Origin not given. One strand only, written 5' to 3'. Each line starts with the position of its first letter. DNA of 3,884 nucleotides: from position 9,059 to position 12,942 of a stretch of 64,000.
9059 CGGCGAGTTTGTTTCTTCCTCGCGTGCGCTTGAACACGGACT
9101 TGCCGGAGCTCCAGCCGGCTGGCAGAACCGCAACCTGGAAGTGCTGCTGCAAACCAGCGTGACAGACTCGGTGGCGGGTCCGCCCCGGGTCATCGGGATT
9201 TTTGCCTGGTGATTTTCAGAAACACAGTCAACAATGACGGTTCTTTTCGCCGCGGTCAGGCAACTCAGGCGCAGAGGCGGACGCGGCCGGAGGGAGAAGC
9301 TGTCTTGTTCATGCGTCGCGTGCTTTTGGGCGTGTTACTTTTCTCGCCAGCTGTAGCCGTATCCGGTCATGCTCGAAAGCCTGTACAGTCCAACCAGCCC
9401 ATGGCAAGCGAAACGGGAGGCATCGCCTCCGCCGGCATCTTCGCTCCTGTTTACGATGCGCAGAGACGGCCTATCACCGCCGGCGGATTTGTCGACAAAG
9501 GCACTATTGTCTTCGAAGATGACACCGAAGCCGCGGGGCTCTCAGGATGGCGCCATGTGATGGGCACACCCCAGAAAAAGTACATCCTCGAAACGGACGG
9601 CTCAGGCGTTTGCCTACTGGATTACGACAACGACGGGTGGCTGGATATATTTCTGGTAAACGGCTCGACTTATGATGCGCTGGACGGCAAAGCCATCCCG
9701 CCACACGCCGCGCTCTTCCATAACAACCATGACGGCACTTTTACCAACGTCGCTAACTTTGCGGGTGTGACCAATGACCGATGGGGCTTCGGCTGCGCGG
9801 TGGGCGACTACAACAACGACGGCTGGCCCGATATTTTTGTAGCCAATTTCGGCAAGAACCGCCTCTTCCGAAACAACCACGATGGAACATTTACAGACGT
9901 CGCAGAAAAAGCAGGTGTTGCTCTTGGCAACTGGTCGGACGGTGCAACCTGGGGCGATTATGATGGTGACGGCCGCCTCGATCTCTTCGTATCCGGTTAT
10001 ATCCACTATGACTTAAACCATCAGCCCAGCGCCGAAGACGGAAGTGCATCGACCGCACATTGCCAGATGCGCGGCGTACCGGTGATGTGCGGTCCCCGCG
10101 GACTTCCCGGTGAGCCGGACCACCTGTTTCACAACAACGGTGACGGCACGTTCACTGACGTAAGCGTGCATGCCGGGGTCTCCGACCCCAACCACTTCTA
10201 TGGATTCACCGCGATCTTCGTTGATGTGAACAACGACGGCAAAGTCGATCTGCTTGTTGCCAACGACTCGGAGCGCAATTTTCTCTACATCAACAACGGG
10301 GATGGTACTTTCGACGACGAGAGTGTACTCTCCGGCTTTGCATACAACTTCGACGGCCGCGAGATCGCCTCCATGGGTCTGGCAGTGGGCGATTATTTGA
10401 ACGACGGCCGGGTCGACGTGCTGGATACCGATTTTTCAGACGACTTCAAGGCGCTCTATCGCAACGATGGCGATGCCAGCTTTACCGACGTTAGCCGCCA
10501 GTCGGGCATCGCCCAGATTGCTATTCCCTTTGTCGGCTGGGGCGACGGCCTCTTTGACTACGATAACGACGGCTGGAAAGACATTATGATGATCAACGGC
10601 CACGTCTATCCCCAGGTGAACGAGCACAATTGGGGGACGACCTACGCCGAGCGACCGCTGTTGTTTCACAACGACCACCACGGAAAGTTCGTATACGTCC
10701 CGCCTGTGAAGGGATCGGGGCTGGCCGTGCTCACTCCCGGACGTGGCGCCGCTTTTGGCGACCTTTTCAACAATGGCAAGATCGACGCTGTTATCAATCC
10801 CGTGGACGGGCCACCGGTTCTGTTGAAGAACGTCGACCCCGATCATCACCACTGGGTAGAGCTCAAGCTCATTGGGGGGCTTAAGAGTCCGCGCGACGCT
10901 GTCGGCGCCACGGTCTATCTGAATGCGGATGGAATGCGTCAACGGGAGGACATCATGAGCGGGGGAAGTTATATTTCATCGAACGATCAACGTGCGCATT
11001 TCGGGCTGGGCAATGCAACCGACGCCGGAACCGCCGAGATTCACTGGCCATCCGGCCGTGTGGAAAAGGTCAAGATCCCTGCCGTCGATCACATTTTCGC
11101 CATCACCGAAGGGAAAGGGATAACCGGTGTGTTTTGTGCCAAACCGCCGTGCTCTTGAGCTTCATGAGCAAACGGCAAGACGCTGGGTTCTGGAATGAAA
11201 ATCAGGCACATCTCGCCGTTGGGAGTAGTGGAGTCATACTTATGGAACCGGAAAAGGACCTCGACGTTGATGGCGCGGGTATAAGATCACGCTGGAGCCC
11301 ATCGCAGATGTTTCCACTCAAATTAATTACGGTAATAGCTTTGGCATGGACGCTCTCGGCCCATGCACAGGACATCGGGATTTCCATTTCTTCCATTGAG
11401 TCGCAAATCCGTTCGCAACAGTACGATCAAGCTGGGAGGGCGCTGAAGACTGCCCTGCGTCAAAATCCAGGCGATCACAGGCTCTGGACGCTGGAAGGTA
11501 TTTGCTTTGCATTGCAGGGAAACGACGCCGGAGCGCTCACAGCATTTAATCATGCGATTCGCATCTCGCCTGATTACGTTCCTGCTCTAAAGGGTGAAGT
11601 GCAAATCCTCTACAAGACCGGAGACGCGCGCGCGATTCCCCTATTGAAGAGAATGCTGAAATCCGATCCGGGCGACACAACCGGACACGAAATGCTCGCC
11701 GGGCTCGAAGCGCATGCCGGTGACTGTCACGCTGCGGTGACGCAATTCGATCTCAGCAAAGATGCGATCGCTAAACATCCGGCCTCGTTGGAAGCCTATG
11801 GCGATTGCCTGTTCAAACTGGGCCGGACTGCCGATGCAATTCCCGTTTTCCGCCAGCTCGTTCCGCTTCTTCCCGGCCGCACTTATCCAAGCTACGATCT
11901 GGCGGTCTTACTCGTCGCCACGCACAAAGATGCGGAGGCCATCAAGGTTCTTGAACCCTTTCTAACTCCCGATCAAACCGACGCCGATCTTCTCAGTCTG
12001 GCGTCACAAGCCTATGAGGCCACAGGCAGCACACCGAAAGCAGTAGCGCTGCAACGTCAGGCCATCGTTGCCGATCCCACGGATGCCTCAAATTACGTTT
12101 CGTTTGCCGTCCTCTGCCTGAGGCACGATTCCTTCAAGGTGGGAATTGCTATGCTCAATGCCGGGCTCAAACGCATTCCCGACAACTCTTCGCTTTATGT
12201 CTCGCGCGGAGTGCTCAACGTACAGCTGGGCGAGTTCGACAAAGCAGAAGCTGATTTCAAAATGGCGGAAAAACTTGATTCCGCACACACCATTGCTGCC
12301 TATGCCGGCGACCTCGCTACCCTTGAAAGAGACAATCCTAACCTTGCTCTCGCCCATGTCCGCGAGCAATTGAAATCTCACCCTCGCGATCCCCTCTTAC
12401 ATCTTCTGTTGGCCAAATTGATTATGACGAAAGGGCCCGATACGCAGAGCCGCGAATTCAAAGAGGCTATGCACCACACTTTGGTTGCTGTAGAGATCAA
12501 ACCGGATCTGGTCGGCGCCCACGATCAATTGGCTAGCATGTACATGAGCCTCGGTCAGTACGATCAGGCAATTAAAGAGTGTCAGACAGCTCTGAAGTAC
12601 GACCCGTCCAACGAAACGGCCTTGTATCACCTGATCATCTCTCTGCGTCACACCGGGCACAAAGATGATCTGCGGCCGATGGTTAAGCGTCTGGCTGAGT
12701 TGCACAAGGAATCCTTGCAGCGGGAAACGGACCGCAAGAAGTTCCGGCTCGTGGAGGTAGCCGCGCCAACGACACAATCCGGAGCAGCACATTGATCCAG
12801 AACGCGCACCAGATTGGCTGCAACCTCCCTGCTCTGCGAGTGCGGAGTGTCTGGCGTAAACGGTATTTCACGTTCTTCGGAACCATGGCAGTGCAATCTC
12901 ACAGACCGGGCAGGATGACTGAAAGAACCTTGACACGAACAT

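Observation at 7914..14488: Two paralogous ToxR/CadC-like membrane regulators bracketing a CRTAC1 + TPR pair, divergent from a TBDR-glycosidase operon: candidate non-Sus polysaccharide-utilisation system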

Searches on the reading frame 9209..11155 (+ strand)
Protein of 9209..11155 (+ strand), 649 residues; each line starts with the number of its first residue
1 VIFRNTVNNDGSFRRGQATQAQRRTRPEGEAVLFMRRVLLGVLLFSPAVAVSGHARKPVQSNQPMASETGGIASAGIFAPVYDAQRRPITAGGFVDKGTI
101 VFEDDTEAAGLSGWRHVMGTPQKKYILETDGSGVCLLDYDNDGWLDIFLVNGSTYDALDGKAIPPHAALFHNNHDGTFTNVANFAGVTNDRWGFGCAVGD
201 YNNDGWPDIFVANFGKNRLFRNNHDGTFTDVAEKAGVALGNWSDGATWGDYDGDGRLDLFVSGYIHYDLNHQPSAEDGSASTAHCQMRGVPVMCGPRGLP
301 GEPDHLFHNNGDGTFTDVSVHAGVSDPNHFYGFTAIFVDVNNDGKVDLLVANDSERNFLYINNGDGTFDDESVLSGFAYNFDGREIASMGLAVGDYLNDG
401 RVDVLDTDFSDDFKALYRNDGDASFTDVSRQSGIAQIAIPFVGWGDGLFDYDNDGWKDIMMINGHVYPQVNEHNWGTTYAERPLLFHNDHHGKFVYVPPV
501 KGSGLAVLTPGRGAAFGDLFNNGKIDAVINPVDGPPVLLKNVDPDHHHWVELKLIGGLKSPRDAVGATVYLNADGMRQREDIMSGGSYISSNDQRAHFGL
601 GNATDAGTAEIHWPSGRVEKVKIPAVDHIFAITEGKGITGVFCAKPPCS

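Call 5: search_protein_families(library=pfam, proteins=[window:9209-11155:+], max_evalue=0.01)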
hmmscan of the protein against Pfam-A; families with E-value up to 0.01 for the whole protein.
window:9209-11155:+ (649 aa): 3 families
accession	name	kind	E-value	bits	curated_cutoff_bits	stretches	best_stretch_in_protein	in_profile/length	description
PF13517.12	FG-GAP_3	-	2.3e-46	156.7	26.9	5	200-261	1-61/61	FG-GAP-like repeat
PF07593.17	UnbV_ASPIC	-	1.5e-17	63.7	23.4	1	564-628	1-65/68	ASPIC and UnbV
PF01839.29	FG-GAP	-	4e-09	36.6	22.1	1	197-213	6-22/37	FG-GAP repeat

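Call 6: search_protein_families(library=ncbifam, proteins=[window:9209-11155:+], max_evalue=1)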
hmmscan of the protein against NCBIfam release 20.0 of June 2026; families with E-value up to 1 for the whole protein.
window:9209-11155:+ (649 aa): 1 family
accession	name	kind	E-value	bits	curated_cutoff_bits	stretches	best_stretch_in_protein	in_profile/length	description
NF047539.1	XAC2610_fam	domain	0.0023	18.4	35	0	336-369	2-41/89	XAC2610-related protein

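Call 96: search_solved_structures(query=window:9311-11155:+, max_evalue=0.00001)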
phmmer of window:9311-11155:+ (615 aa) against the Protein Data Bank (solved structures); distinct sequences matched with E-value up to 0.00001: 1.
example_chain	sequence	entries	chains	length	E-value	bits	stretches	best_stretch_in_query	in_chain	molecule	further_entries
9etn_A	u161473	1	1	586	2.3e-12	49.1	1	268-427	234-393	Cartilage acidic protein 1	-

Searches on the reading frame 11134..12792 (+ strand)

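Call 5: search_protein_families(library=pfam, proteins=[window:11134-12792:+], max_evalue=0.01)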
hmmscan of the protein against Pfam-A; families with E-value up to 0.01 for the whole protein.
window:11134-12792:+ (553 aa): 32 families (the best 25 are shown)
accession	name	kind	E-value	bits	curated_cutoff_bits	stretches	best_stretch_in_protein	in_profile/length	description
PF13432.12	TPR_16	-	2.4e-33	114.6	32.7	3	91-148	7-64/65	Tetratricopeptide repeat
PF07719.23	TPR_2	-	6.4e-28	95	27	1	462-493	3-34/34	Tetratricopeptide repeat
PF13428.12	TPR_14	-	1.4e-27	93.8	23.5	1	461-501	2-42/44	Tetratricopeptide repeat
PF14559.12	TPR_19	-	2e-27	95.7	25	3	226-292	1-67/68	Tetratricopeptide repeat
PF23914.1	TPR_CcmH_CycH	-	1.1e-22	81.1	42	1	90-213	25-152/158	Cytochrome c-type biogenesis protein H TPR domain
PF00515.34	TPR_1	-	4.5e-21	74.2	27.8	2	466-493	7-34/34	Tetratricopeptide repeat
PF13414.12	TPR_11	-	1.1e-18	67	26.8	1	469-500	3-34/42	TPR repeat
PF13181.12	TPR_8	-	5.5e-18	64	25.7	1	463-493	4-34/34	Tetratricopeptide repeat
PF13371.12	TPR_9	-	1.1e-17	64.2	35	1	92-147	6-61/73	Tetratricopeptide repeat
PF13431.12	TPR_17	-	8.4e-17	60.4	24.4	0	451-480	4-33/34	Tetratricopeptide repeat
PF13429.12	TPR_15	-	3.8e-14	53.2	26.2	1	467-524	153-210/280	Tetratricopeptide repeat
PF13424.12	TPR_12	-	5.5e-14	52.5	30.1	0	188-244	9-73/77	Tetratricopeptide repeat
PF03704.23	BTAD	-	1.1e-12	49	22.1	1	452-513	54-115/146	Bacterial transcriptional activator domain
PF12895.13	ANAPC3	-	6.6e-11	42.8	27.2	0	167-239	8-79/82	Anaphase-promoting complex, cyclosome, subunit 3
PF13174.12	TPR_6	-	1.1e-08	35.6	26.3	0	465-492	5-32/33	Tetratricopeptide repeat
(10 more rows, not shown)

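Call 6: search_protein_families(library=ncbifam, proteins=[window:11134-12792:+], max_evalue=1)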
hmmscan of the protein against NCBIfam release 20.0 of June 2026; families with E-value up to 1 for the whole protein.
window:11134-12792:+ (553 aa): 32 families (the best 25 are shown)
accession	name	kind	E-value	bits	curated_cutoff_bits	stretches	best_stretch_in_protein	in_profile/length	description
TIGR02917.1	PEP_TPR_lipo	equivalog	4e-39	134.2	312.2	3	333-529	378-568/899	XrtA/PEP-CTERM system TPR-repeat protein PrsT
NF040959.1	MamA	equivalog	1.6e-24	86.5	200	4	266-384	53-171/204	magnetosome protein MamA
TIGR02521.1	type_IV_pilW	equivalog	4.6e-24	85.3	154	5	95-172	113-193/234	type IV pilus biogenesis/stability protein PilW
NF052415.1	T3SS_chap_SctY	equivalog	2e-17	63.6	70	3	359-442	13-99/106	type III secretion apparatus assembly chaperone SctY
NF033758.1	gliding_GltE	equivalog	3.1e-14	52.8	225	3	230-424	100-294/411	adventurous gliding motility TPR repeat lipoprotein GltE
TIGR02552.1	LcrH_SycD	equivalog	3.3e-12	46.3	104.8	2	465-525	57-117/136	SycD/LcrH family type III secretion system chaperone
TIGR00990.1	3a0801s09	subfamily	6.3e-12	44.9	757.25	2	305-386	352-433/615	mitochondrial import receptor subunit TOM70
TIGR03939.1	PGA_TPR_OMP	equivalog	1.1e-10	40.4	366.65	2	229-324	32-126/800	poly-beta-1,6 N-acetyl-D-glucosamine export porin PgaA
NF033762.1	social_mot_Tgl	equivalog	2.4e-10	40.2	225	2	440-487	80-127/252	social motility TPR repeat lipoprotein Tgl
NF033920.0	C39_PA2778_fam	equivalog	5.5e-10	39.1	150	4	383-490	152-254/255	PA2778 family cysteine peptidase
TIGR00540.1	TPR_hemY_coli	hypoth_equivalog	3.3e-09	36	142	2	395-480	301-379/385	heme biosynthesis-associated TPR protein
NF047558.1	TPR_END_plus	domain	3.2e-08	33.4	32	2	123-153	7-37/56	TPR end-of-group domain-containing protein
NF052400.1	M48_BAM_BepA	equivalog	4.5e-08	32.3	570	2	218-310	343-435/483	beta-barrel assembly-enhancing protease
NF008757.0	PRK11788.1-5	equivalog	8.1e-08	31.8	363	2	89-181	188-282/388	lipopolysaccharide assembly protein LapB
NF008391.2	PRK11189.1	equivalog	2.5e-07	30.5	250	2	452-509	91-148/297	lipoprotein NlpI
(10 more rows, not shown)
